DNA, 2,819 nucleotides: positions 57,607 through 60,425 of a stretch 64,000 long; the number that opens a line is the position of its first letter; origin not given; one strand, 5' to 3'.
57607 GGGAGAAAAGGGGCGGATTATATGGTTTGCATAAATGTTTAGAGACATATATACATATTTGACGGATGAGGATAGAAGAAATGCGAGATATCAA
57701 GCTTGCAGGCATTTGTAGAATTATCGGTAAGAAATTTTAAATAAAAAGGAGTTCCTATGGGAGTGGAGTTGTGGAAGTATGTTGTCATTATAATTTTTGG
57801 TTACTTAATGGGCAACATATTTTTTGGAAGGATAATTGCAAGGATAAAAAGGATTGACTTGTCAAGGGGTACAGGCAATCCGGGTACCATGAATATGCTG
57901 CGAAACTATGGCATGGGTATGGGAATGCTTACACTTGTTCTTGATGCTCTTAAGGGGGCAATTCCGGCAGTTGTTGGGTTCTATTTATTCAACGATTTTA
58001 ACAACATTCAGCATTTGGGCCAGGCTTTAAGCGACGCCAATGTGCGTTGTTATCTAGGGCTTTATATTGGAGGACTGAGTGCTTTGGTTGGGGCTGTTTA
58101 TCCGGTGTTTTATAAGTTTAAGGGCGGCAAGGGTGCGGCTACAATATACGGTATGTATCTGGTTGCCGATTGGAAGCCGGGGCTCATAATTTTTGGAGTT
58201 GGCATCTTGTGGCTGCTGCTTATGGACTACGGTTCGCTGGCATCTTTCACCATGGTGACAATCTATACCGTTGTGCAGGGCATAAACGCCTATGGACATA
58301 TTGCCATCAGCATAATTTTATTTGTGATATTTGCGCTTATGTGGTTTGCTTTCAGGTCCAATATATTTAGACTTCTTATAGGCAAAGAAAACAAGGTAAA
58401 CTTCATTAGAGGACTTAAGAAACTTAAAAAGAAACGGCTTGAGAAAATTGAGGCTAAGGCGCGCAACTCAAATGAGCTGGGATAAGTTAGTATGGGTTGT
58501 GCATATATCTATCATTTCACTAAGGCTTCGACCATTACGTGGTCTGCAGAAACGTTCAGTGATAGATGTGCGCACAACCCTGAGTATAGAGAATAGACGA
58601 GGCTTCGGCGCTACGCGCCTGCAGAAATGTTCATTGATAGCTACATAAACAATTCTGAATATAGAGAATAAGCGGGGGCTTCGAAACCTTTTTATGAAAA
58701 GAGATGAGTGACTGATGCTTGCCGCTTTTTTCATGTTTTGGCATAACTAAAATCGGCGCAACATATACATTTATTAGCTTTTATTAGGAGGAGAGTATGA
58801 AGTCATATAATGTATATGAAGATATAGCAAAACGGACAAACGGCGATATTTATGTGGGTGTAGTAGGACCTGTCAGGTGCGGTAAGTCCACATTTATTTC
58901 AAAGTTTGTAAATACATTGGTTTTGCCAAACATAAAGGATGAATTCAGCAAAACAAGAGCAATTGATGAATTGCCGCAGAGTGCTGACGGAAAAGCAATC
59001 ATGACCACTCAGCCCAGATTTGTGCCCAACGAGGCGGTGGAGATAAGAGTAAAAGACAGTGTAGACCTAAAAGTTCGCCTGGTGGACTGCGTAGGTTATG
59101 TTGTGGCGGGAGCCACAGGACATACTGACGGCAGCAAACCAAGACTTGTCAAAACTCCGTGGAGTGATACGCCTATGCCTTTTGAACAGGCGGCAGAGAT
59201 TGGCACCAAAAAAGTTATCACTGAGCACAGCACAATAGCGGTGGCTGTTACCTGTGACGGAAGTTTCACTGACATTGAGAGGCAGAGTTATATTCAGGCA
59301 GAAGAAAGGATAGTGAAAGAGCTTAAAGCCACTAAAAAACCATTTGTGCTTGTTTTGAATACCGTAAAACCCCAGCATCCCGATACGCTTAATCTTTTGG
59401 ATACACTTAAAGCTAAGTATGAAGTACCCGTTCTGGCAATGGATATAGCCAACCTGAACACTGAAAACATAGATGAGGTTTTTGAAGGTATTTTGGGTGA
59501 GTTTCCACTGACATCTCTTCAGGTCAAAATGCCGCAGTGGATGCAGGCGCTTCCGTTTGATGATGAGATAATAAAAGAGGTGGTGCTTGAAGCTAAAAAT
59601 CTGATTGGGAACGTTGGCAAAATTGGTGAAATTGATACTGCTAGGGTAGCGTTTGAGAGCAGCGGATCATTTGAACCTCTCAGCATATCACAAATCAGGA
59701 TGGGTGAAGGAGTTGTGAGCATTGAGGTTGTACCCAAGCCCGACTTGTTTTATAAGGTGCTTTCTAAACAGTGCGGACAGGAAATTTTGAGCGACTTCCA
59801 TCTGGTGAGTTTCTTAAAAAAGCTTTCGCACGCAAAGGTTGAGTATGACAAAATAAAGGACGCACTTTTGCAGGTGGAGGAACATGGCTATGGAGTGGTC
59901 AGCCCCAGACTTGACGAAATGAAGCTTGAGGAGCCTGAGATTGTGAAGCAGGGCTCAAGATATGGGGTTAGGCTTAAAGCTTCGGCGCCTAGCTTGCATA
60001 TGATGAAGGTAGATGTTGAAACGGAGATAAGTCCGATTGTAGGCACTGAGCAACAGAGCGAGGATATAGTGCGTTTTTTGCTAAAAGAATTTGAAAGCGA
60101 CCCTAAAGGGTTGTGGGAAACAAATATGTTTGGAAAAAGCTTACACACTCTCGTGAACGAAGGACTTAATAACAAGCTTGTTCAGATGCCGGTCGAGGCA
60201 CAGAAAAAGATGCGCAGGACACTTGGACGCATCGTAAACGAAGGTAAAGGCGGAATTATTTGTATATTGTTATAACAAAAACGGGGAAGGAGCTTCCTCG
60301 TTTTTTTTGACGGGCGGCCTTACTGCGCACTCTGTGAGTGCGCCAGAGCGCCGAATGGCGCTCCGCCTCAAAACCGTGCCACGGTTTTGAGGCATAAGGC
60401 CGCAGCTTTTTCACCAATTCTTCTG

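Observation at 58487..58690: Tandem ~77-bp intergenic repeat upstream of spoIVA with a hairpin maintained by compensatory changes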

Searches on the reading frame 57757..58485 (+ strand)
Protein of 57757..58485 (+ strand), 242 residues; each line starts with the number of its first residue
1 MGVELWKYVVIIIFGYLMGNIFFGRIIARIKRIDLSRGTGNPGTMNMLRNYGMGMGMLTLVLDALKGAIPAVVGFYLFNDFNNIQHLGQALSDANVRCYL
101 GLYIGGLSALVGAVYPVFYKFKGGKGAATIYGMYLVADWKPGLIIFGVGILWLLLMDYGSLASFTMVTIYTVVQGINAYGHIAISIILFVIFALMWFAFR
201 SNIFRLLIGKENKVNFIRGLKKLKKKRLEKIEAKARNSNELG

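Call 20: find_encoding_contigs(protein=window:57757-58485:+, flank=10000, max_places=10)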
Protein window:57757-58485:+ (242 aa): 1 contig read that carries it; 1 place shown.
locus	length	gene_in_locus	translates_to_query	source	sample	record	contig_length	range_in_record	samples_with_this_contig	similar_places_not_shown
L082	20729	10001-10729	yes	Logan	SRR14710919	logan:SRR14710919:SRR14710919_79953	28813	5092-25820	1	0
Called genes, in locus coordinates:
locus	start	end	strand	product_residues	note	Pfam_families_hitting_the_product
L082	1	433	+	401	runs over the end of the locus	PF00091:Tubulin, PF12327:FtsZ_C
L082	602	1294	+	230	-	PF03419:Peptidase_U4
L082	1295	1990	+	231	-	PF04542:Sigma70_r2, PF04545:Sigma70_r4, PF01381:HTH_3 (weak)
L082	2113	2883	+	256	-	PF04542:Sigma70_r2, PF08281:Sigma70_r4_2, PF04545:Sigma70_r4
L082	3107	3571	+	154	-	PF05239:PRC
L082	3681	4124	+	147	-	PF22811:Zn_ribbon_NrdR, PF03477:ATP-cone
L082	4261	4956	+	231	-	-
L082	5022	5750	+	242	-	-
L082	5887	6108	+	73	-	PF04023:FeoA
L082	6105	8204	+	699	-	PF01926:MMR_HSR1, PF02421:FeoB_N, PF17910:FeoB_Cyto, PF07670:Gate, PF07664:FeoB_C, PF07670:Gate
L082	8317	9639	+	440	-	PF00009:GTP_EFTU (weak), PF01926:MMR_HSR1, PF02421:FeoB_N, PF00009:GTP_EFTU, PF01926:MMR_HSR1, PF02421:FeoB_N, PF04548:AIG1 (weak), PF14714:KH_dom-like, +7 more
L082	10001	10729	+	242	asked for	PF02660:G3P_acyltransf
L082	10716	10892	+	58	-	-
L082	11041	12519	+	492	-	PF09547:SpoIVA_ATPase, PF20438:SpoIVA_middle, PF20439:SpoIVA_C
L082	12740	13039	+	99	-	PF01219:DAGK_prokar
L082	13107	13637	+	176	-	-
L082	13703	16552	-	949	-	PF03176:MMPL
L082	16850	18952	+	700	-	PF00122:E1-E2_ATPase, PF00702:Hydrolase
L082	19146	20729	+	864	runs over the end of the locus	PF02739:5_3_exonuc_N, PF01367:5_3_exonuc, PF22619:DNA_polI_exo1, PF00476:DNA_pol_A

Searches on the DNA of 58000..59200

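Call 4: search_rna_families(source=window, start=58000, end=59200, threshold=evalue, max_evalue=10, show_alignments=3)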
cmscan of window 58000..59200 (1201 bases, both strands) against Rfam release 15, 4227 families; matches with E-value up to 10: 4.
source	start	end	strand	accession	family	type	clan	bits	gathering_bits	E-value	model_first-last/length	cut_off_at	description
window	58490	58589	+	RF00842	MIR403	Gene; miRNA;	-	24.5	70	0.022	1-115/115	no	MIR403 microRNA precursor family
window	58706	58843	-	RF02330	TtnuHACA23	Gene; snRNA; snoRNA; HACA-box;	-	24.1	100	0.85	1-135/135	no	Tetrahymena snoRNA TtnuHACA23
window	58485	58587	-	RF00842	MIR403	Gene; miRNA;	-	22.8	70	0.067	1-115/115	no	MIR403 microRNA precursor family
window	58552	58677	+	RF01778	Evf-2_5p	Gene; lncRNA;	-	15.6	40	7.9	1-142/142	no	Embryonic ventral forebrain-2 long ncRNA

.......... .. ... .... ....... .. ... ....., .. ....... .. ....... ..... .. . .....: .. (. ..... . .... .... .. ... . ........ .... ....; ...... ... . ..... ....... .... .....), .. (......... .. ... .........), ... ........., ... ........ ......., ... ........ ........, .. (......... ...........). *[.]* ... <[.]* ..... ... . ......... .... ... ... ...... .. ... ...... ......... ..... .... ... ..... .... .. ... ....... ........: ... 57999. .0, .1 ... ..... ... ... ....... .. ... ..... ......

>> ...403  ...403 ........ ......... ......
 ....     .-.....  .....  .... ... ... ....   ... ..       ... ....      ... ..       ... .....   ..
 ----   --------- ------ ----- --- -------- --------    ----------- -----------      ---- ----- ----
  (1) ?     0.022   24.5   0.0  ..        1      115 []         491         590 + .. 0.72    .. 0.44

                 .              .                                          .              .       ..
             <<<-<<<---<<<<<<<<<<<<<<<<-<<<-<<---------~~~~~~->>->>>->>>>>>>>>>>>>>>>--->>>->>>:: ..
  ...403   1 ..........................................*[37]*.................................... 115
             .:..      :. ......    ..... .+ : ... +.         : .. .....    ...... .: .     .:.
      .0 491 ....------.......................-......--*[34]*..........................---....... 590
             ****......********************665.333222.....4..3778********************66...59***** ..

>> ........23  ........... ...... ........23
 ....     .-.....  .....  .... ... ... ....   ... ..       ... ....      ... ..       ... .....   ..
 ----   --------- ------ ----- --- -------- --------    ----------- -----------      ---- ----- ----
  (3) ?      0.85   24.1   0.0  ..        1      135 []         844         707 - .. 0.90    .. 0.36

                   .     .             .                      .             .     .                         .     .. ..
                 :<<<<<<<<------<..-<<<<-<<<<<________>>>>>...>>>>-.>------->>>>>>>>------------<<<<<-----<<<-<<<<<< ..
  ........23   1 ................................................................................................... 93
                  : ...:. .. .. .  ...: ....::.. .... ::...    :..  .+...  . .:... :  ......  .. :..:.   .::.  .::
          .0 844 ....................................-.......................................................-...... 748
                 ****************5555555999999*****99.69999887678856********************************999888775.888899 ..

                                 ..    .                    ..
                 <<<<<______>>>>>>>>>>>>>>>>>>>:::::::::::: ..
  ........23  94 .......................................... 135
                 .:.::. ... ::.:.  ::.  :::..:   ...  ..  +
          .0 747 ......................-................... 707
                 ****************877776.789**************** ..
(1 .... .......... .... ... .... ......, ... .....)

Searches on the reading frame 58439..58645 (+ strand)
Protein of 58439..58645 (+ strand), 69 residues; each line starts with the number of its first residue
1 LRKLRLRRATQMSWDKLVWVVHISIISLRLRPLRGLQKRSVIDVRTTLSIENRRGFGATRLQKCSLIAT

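Call 55: search_protein_families(library=pfam, proteins=[window:58439-58645:+], max_evalue=0.01)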
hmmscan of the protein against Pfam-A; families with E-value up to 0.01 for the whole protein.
window:58439-58645:+ (69 aa): 0 families

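Call 73: find_homologous_proteins(query=window:58472-58645:+, max_evalue=10)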
Query window:58472-58645:+ (58 aa): 1 proteins with E <= 10 among 1 candidates.
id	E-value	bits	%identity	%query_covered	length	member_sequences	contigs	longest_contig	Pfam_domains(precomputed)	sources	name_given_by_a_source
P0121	1.0e-29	118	100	100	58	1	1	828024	-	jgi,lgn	jgi:hypothetical protein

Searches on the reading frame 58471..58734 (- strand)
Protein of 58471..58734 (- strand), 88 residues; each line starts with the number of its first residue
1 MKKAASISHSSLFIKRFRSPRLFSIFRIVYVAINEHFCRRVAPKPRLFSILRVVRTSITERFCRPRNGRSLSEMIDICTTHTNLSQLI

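Call 55: search_protein_families(library=pfam, proteins=[window:58471-58734:-], max_evalue=0.01)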
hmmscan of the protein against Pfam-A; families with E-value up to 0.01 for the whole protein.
window:58471-58734:- (88 aa): 1 family
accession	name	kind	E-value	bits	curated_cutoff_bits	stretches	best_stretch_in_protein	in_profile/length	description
PF15120.11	SPACA9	-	0.0067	16.6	25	1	21-86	15-80/164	Sperm acrosome-associated protein 9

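Call 74: find_homologous_proteins(query=window:58471-58734:-, max_evalue=10)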
Query window:58471-58734:-: 1 candidates shared short words with the query, none scored E <= 10.

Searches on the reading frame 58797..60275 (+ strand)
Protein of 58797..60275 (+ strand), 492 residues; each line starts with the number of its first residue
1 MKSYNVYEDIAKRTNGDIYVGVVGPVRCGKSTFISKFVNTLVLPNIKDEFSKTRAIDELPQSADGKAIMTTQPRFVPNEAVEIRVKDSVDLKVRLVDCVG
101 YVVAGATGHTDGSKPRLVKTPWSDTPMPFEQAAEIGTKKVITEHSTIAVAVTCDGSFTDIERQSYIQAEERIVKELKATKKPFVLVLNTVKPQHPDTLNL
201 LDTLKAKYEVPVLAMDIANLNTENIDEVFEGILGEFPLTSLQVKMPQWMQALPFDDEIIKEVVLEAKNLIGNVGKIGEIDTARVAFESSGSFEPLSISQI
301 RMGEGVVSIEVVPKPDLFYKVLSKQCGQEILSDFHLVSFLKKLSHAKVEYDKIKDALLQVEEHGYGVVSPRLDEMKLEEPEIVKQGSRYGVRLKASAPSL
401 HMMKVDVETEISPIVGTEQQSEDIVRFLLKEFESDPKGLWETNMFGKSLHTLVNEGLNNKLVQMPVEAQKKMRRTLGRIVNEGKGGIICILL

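Call 11: find_related_loci(query=window:58797-60272:+, collection=genome_contigs, flank=4000)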
Query window:58797-60272:+ (492 aa) in genome_contigs; peptide patterns used: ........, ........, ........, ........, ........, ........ (x = any residue, [..] = any of these).
408 stretches matched a pattern; 281 encode a relative of the query (tblastn E <= 1e-3); the best 80 are kept; 80 distinct loci.
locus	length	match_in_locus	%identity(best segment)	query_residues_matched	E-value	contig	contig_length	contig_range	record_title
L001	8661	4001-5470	71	1-490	0e+0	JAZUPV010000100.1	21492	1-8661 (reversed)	MAG: Clostridia bacterium isolate T1900044863_TS20190329.MAGScoT_cleanbin_000028 SGB_3117_k141_112827, whole genome shot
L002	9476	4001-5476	70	1-492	0e+0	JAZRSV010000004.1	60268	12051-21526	MAG: Clostridia bacterium isolate T1900045345_YK20190035.MAGScoT_cleanbin_000023 SGB_6703_k141_1950592, whole genome sho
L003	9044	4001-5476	71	1-492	0e+0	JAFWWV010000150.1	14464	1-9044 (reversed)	MAG: Clostridia bacterium isolate RGIG6143 Sheep_Rectum-1__c783452, whole genome shotgun sequence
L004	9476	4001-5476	71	1-492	0e+0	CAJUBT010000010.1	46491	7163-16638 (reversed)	MAG TPA_asm: uncultured Christensenella sp. isolate MGBC128010 genome assembly, contig: MGBC128010.10, whole genome shot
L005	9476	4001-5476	68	1-492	0e+0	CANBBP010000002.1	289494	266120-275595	MAG TPA_asm: uncultured Clostridia bacterium isolate SRR15322613_bin.3_metawrap_v1.3_MAG genome assembly, contig: NODE.2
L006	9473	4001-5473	68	1-492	0e+0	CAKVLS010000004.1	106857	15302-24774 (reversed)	MAG: uncultured Clostridia bacterium isolate REFINED_METABAT215_TOP10_CONTIGS_1500_ASSEMBLY_K77_MERGED__Hadza_MoBio_hadz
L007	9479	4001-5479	70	1-492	0e+0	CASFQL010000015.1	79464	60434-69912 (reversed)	uncultured Christensenella sp. isolate SI.O16.metabat-bins.132 genome assembly, contig: SI.O16.metabat-bins.132.fa_k141_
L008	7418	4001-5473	67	1-492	0e+0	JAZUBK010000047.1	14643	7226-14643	MAG: Clostridia bacterium isolate T1900045317_YK20190006.MAGScoT_cleanbin_000037 SGB_6316_k141_1064651, whole genome sho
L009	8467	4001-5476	67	1-492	0e+0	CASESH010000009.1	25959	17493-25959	uncultured Christensenella sp. isolate CO.B22.metabat-bins.104 genome assembly, contig: CO.B22.metabat-bins.104.fa_k141_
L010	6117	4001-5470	68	1-490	0e+0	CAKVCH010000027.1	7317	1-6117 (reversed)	MAG: uncultured Clostridia bacterium isolate REFINED_METABAT215_TOP10_CONTIGS_1500_ASSEMBLY_K77_MERGED__Hadza_MoBio_hadz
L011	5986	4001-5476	67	1-492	0e+0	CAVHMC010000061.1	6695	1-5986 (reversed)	Oscillospiraceae bacterium isolate H07682-L1_cleanbin_000041 genome assembly, contig: Spades_H07682-L1_contig_8510, whol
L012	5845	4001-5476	68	1-492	0e+0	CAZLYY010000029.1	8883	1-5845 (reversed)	MAG TPA_asm: uncultured Christensenella sp. isolate binchicken_co354_253 genome assembly, contig: NODE_9375_length_8883_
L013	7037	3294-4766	67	1-492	0e+0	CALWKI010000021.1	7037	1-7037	MAG: uncultured Clostridia bacterium isolate E27__bin405 genome assembly, contig: E27__k127_3685563, whole genome shotgu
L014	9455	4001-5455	67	1-486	0e+0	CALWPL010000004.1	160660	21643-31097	MAG: uncultured Clostridia bacterium isolate BRZ_E__bin128 genome assembly, contig: BRZ_E__NODE_88_length_160660_cov_8.7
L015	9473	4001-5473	66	1-492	0e+0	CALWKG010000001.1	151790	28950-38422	MAG: uncultured Clostridia bacterium isolate BRZ_SF__bin77 genome assembly, contig: BRZ_SF__NODE_88_length_151790_cov_5.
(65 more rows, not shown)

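Call 19: find_encoding_contigs(protein=window:58797-60275:+, flank=10000, max_places=10)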
Protein window:58797-60275:+ (492 aa): 1 contig read that carries it; 1 place shown.
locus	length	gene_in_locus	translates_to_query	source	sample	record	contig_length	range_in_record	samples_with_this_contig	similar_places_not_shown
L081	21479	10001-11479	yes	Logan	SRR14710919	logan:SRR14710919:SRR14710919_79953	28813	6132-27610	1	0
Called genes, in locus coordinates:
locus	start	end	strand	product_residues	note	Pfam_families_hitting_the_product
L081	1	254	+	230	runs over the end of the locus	PF03419:Peptidase_U4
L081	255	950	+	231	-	PF04542:Sigma70_r2, PF04545:Sigma70_r4, PF01381:HTH_3 (weak)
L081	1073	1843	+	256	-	PF04542:Sigma70_r2, PF08281:Sigma70_r4_2, PF04545:Sigma70_r4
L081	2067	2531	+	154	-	PF05239:PRC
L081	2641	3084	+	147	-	PF22811:Zn_ribbon_NrdR, PF03477:ATP-cone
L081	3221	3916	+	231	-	-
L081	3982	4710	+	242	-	-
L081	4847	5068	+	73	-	PF04023:FeoA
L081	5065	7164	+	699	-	PF01926:MMR_HSR1, PF02421:FeoB_N, PF17910:FeoB_Cyto, PF07670:Gate, PF07664:FeoB_C, PF07670:Gate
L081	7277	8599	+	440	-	PF00009:GTP_EFTU (weak), PF01926:MMR_HSR1, PF02421:FeoB_N, PF00009:GTP_EFTU, PF01926:MMR_HSR1, PF02421:FeoB_N, PF04548:AIG1 (weak), PF14714:KH_dom-like, +7 more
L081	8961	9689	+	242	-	PF02660:G3P_acyltransf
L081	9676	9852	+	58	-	-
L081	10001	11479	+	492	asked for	PF09547:SpoIVA_ATPase, PF20438:SpoIVA_middle, PF20439:SpoIVA_C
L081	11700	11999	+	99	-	PF01219:DAGK_prokar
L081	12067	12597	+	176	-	-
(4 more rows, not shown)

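Call 28: find_homologous_proteins(query=window:58797-60272:+, max_evalue=1e-100)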
Query window:58797-60272:+ (492 aa): 7959 proteins with E <= 1e-100 among 8000 candidates; the best 120 are listed.
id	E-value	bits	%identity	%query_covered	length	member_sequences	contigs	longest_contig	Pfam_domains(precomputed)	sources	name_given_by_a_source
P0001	0.0e+0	1090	100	100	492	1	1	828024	PF09547.17,PF20438.4,PF20439.4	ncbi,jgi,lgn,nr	ncbi:MAG: stage IV sporulation protein A [Christensenellaceae bacterium]|jgi:stage IV sporulation pr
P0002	1.3e-296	1002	89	100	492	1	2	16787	PF09547.17,PF20438.4,PF20439.4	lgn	-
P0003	1.1e-295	999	89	100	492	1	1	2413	PF09547.17,PF20438.4,PF20439.4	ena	-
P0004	3.8e-252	855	76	100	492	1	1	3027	PF09547.17,PF20438.4,PF20439.4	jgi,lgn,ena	-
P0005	2.8e-248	842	73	100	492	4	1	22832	PF09547.17,PF20438.4,PF20439.4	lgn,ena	-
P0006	8.1e-248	841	74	100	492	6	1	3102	PF09547.17,PF20438.4,PF20439.4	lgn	-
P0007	2.7e-247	839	72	100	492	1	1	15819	PF09547.17,PF20438.4,PF20439.4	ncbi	-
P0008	2.1e-246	836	71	100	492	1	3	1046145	PF09547.17,PF20438.4,PF20439.4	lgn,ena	-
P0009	2.4e-246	836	71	100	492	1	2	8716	PF09547.17,PF20438.4,PF20439.4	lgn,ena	-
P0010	9.6e-246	834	73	100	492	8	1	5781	PF01926.30,PF09547.17,PF20438.4,PF20439.4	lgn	-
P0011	1.1e-244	831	73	100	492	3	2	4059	PF09547.17,PF20438.4,PF20439.4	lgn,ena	-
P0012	5.2e-244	828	73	100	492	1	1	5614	PF09547.17,PF20438.4,PF20439.4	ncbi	-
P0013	8.3e-243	824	73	100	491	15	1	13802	PF09547.17,PF20438.4,PF20439.4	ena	-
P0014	5.4e-242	822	72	100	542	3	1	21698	PF09547.17,PF20438.4,PF20439.4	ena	-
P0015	1.1e-239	814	71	100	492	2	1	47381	PF09547.17,PF20438.4,PF20439.4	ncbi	-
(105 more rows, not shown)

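Call 29: find_encoding_contigs(protein=P0002, flank=10000, max_places=6)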
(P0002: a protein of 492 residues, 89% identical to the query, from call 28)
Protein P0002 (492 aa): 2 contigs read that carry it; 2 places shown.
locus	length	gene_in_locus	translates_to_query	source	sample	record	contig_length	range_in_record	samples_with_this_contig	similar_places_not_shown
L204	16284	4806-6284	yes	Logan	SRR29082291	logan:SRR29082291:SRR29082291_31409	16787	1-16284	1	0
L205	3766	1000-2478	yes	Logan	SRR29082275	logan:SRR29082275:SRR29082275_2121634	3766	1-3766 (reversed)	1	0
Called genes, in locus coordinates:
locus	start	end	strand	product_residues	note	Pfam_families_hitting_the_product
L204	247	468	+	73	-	PF04023:FeoA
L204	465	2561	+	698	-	PF01926:MMR_HSR1, PF02421:FeoB_N, PF04548:AIG1 (faint), PF17910:FeoB_Cyto (weak), PF07670:Gate, PF07664:FeoB_C, PF07670:Gate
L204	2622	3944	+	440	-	PF00009:GTP_EFTU (weak), PF01926:MMR_HSR1, PF02421:FeoB_N, PF00009:GTP_EFTU, PF01926:MMR_HSR1, PF02421:FeoB_N, PF04548:AIG1 (weak), PF14714:KH_dom-like, +6 more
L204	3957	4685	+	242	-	PF02660:G3P_acyltransf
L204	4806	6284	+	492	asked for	PF09547:SpoIVA_ATPase, PF20438:SpoIVA_middle, PF20439:SpoIVA_C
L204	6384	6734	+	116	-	PF01219:DAGK_prokar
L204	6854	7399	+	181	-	-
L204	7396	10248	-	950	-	PF03176:MMPL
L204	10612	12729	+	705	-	PF00122:E1-E2_ATPase, PF00702:Hydrolase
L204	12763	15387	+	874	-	PF02739:5_3_exonuc_N, PF01367:5_3_exonuc, PF01612:DNA_pol_A_exo1 (weak), PF22619:DNA_polI_exo1 (weak), PF00476:DNA_pol_A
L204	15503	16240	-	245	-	-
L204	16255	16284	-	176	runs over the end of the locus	?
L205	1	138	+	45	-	?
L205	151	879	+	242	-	PF02660:G3P_acyltransf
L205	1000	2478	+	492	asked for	PF09547:SpoIVA_ATPase, PF20438:SpoIVA_middle, PF20439:SpoIVA_C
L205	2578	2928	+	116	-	PF01219:DAGK_prokar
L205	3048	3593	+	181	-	-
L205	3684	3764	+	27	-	?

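Call 30: find_encoding_contigs(protein=P0003, flank=10000, max_places=6)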
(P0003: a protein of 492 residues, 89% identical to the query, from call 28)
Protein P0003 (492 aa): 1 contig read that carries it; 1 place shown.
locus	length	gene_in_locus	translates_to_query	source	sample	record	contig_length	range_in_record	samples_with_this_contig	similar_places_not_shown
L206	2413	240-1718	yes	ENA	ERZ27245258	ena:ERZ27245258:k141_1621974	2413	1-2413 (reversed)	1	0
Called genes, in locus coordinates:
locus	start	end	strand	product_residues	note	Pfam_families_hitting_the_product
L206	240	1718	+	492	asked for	PF09547:SpoIVA_ATPase, PF20438:SpoIVA_middle, PF20439:SpoIVA_C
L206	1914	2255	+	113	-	PF01219:DAGK_prokar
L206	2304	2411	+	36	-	?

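Call 31: find_encoding_contigs(protein=P0004, flank=10000, max_places=6)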
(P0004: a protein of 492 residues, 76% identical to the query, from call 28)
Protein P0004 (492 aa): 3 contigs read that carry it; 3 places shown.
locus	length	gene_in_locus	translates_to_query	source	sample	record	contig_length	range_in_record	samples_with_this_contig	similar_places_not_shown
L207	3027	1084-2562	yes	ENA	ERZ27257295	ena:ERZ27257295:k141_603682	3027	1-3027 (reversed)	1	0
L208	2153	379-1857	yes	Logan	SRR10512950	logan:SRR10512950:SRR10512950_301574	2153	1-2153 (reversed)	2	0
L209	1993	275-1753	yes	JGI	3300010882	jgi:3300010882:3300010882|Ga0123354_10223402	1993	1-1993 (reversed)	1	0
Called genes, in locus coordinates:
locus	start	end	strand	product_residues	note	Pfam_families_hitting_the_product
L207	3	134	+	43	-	?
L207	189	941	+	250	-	-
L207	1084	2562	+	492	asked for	PF09547:SpoIVA_ATPase, PF20438:SpoIVA_middle, PF20439:SpoIVA_C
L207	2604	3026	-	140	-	?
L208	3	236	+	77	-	?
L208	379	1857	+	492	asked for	PF09547:SpoIVA_ATPase, PF20438:SpoIVA_middle, PF20439:SpoIVA_C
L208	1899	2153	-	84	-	?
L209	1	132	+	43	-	?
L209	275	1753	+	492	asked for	PF09547:SpoIVA_ATPase, PF20438:SpoIVA_middle, PF20439:SpoIVA_C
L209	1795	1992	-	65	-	?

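Call 79: list_cluster_members(proteins=[P0001, P0002])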
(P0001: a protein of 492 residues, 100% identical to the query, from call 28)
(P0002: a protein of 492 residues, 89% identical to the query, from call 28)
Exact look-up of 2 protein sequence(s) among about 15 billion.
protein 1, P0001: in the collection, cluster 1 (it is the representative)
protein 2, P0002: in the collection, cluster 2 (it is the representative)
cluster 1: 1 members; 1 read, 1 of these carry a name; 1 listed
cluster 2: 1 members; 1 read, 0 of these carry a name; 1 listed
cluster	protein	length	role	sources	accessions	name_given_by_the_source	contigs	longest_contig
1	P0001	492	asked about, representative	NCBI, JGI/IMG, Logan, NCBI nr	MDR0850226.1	MAG: stage IV sporulation protein A [Christensenellaceae bacterium] | stage IV sporulation protein A | stage IV sporulation protein A [Christensenellaceae bacterium]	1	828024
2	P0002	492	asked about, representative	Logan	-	-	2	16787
